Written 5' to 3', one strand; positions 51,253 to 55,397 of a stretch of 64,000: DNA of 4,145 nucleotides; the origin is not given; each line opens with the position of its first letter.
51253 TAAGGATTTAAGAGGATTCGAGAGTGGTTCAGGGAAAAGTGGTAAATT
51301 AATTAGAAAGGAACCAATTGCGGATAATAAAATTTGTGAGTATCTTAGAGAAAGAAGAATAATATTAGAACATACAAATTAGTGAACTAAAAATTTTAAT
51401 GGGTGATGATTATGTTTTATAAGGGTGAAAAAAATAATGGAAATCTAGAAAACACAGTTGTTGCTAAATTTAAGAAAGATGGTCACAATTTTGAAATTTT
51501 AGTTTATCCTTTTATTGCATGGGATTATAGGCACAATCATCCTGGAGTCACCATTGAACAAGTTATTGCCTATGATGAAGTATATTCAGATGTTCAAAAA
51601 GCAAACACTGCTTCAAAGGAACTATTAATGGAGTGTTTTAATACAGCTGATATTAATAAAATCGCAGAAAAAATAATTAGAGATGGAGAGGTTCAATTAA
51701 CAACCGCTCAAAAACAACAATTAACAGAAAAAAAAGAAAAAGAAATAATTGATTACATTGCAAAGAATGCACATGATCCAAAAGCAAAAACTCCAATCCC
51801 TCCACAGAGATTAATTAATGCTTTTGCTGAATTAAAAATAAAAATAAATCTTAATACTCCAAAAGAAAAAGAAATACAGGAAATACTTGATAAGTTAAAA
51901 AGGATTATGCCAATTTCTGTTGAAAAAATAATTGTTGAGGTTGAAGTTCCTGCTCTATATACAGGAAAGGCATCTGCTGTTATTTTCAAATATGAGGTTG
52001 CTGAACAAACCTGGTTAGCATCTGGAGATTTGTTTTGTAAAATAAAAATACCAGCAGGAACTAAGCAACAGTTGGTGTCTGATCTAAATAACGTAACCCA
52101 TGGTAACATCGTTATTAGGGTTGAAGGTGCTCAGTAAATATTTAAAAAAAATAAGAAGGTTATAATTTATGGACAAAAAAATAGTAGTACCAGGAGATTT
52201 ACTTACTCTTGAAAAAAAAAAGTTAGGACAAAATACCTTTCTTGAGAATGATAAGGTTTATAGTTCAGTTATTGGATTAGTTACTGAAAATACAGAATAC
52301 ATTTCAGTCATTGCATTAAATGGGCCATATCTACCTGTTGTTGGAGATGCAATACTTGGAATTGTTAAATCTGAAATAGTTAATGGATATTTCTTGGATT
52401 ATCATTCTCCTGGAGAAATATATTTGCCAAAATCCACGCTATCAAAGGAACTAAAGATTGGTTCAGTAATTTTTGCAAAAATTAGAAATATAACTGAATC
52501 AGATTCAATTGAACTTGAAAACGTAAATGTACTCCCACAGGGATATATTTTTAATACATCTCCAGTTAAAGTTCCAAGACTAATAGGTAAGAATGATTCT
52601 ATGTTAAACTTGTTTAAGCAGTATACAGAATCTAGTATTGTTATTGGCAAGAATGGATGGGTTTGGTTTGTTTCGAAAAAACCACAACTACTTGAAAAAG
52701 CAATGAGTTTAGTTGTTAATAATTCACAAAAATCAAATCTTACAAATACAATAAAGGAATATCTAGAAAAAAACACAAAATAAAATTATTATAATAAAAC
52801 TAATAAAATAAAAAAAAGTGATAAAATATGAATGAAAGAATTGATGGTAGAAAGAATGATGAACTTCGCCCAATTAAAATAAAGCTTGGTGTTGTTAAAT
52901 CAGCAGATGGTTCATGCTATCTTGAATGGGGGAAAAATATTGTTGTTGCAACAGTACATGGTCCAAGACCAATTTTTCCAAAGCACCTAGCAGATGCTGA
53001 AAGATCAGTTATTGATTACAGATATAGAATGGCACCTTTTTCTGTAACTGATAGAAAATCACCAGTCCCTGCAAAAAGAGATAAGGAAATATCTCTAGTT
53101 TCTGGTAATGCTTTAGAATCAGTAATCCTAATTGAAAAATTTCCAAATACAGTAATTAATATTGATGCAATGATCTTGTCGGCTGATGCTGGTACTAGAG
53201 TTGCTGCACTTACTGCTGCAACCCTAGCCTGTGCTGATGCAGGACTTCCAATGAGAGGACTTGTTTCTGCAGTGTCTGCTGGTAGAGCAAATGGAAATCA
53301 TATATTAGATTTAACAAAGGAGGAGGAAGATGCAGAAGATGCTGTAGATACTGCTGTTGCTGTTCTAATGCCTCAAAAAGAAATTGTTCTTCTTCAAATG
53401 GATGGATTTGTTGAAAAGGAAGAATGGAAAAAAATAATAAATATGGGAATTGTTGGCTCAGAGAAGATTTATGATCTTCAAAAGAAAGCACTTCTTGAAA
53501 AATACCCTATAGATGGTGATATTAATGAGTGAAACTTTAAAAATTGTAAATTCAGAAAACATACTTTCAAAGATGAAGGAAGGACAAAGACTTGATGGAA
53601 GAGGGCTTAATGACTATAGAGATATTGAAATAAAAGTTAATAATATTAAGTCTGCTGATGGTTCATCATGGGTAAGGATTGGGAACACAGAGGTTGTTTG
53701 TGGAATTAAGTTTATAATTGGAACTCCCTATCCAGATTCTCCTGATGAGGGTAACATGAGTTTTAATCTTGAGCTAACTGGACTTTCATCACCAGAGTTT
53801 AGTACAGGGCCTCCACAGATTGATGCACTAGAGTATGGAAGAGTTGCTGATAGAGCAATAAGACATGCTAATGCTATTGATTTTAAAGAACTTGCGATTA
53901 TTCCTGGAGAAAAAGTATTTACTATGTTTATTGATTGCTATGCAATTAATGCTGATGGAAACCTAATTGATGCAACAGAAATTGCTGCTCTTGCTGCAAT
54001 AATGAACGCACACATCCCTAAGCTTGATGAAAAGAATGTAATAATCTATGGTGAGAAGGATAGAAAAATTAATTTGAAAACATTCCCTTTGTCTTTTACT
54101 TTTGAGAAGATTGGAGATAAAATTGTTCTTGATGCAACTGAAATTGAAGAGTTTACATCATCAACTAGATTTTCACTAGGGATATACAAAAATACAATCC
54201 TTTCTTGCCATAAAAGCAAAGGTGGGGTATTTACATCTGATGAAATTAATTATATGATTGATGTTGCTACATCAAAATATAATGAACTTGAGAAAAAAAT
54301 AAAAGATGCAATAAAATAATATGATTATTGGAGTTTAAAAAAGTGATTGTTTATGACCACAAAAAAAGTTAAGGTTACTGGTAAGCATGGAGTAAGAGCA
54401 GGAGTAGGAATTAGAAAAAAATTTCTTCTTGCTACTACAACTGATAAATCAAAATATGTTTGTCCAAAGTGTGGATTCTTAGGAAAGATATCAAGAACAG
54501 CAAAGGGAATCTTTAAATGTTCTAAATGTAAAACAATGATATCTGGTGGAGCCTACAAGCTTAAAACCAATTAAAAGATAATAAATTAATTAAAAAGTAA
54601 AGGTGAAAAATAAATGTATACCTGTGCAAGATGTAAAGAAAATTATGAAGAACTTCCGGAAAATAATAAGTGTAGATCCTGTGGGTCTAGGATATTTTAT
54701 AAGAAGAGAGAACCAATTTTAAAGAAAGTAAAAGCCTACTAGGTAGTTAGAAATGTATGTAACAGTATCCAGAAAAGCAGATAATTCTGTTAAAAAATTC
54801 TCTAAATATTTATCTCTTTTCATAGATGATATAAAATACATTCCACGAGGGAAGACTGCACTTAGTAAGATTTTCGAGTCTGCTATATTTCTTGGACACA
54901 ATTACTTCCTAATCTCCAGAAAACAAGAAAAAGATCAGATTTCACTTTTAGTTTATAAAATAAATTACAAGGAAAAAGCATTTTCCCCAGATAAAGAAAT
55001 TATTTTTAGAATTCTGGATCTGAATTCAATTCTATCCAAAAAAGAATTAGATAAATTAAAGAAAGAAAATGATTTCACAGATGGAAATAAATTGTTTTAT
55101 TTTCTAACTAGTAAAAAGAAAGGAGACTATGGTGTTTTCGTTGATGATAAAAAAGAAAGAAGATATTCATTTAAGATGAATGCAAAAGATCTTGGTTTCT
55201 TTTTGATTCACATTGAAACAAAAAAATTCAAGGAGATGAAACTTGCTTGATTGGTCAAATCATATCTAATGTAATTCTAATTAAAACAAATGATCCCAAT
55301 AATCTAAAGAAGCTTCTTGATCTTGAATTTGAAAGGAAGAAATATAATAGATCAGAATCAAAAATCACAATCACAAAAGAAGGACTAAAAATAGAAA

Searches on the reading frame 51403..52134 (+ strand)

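Call 18: search_protein_families(library=pfam, proteins=[window:51403-52134:+], max_evalue=0.001)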
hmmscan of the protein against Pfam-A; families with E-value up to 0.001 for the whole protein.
window:51403-52134:+ (244 aa): 3 families
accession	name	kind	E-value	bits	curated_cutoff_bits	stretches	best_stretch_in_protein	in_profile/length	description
PF01172.24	SBDS_N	-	3e-21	75.6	24.6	1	17-104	1-87/88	Shwachman-Bodian-Diamond syndrome (SBDS) N-terminal domain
PF09377.16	SBDS_domain_II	-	1.1e-12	48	27.2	1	113-173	1-61/62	SBDS protein, domain II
PF20268.4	SBDS_C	-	8e-07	29.3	27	1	178-240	3-68/71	SBDS protein, C-terminal domain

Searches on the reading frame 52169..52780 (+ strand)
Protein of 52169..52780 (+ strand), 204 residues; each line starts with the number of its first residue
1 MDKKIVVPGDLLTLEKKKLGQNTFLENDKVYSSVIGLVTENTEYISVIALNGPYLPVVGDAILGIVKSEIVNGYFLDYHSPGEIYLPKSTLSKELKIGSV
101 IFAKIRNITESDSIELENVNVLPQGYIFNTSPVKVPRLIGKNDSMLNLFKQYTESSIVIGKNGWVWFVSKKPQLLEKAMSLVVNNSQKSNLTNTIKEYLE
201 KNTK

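Call 46: search_protein_families(library=pfam, proteins=[window:52169-52780:+], max_evalue=0.001)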
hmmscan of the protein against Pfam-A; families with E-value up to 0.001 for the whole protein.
window:52169-52780:+ (204 aa): 4 families
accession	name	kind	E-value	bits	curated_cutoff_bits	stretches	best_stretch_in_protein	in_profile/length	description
PF22625.2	ECR1_N_2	-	1.4e-12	47.7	27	1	4-50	2-50/51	Exosome RNA binding protein RRP4 N-terminal domain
PF15985.11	KH_6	-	6.4e-07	30.1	27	1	125-172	1-46/47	KH domain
PF14382.12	ECR1_N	-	8.1e-07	29.2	27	1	5-39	1-36/38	Exosome complex exonuclease RRP4 N-terminal region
PF13509.12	S1_2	-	0.00023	21.7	21.8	1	66-100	9-43/61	S1 domain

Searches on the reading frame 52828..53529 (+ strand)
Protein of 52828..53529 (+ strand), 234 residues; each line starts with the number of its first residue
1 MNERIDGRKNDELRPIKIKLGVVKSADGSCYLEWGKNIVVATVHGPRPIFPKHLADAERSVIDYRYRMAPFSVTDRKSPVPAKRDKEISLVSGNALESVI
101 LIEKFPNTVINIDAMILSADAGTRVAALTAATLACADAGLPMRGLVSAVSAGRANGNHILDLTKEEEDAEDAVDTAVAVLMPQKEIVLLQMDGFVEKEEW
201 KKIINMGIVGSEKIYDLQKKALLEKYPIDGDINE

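Call 18: search_protein_families(library=pfam, proteins=[window:52828-53529:+], max_evalue=0.001)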
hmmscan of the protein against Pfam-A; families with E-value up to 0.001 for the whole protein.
window:52828-53529:+ (234 aa): 2 families
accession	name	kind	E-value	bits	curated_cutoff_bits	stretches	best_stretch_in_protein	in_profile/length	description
PF01138.27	RNase_PH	-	1.2e-31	110.2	25.5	1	12-141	1-130/130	3' exoribonuclease family, domain 1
PF03725.20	RNase_PH_C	-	9.8e-08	32.3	20.8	1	144-208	1-65/67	3' exoribonuclease family, domain 2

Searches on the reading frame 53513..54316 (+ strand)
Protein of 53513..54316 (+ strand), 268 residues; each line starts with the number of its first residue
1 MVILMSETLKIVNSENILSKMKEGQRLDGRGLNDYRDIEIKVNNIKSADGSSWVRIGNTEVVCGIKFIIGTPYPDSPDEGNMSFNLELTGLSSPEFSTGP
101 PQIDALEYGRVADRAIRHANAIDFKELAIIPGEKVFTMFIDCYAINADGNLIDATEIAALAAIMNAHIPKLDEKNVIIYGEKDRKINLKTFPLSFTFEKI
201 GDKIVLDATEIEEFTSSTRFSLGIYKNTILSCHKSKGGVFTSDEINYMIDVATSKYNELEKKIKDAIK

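Call 18: search_protein_families(library=pfam, proteins=[window:53513-54316:+], max_evalue=0.001)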
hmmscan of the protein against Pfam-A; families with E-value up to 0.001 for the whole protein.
window:53513-54316:+ (268 aa): 2 families
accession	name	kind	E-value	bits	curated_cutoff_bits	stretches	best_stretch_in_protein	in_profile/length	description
PF01138.27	RNase_PH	-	2.1e-27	96.5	25.5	1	35-169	2-130/130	3' exoribonuclease family, domain 1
PF03725.20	RNase_PH_C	-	6.2e-07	29.7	20.8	1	191-254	2-66/67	3' exoribonuclease family, domain 2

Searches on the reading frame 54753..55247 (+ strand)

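Call 46: search_protein_families(library=pfam, proteins=[window:54753-55247:+], max_evalue=0.001)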
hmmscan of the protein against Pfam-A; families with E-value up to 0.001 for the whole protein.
window:54753-55247:+ (165 aa): 1 family
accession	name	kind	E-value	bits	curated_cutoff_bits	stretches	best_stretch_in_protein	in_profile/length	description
PF22080.2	Dark_CARD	-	0.0002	22.3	25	1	90-144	23-81/82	Dark, CARD domain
